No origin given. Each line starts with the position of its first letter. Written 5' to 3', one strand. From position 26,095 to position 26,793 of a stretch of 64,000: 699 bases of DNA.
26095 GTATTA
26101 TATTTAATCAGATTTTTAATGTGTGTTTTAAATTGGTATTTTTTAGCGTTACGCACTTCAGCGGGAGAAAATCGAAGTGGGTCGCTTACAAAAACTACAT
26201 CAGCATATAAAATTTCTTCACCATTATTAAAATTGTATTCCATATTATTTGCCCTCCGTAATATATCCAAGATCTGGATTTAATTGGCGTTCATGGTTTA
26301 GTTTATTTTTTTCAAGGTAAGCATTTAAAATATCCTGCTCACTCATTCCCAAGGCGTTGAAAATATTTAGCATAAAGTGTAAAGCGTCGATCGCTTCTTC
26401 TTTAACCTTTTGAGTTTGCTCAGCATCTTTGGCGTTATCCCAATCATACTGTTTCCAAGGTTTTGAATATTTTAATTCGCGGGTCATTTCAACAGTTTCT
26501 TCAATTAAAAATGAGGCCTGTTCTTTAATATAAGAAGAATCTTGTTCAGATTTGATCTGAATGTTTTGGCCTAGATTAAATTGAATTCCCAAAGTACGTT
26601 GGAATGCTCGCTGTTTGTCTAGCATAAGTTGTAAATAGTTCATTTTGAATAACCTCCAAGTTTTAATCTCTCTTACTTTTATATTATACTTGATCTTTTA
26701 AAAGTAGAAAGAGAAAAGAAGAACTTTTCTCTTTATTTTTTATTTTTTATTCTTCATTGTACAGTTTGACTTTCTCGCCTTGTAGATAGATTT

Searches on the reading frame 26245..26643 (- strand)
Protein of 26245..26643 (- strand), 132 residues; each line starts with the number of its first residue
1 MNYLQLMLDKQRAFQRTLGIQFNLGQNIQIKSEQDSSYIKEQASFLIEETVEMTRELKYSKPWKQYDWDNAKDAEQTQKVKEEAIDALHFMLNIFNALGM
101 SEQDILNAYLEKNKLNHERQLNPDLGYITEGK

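Call 77: search_protein_families(library=pfam, proteins=[window:26245-26643:-], max_evalue=0.001)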
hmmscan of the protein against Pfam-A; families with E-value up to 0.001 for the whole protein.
window:26245-26643:- (132 aa): 1 family
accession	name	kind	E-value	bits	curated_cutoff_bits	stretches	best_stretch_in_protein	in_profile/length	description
PF08761.16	dUTPase_2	-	8.4e-12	46.1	22.9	2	20-97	8-81/162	dUTPase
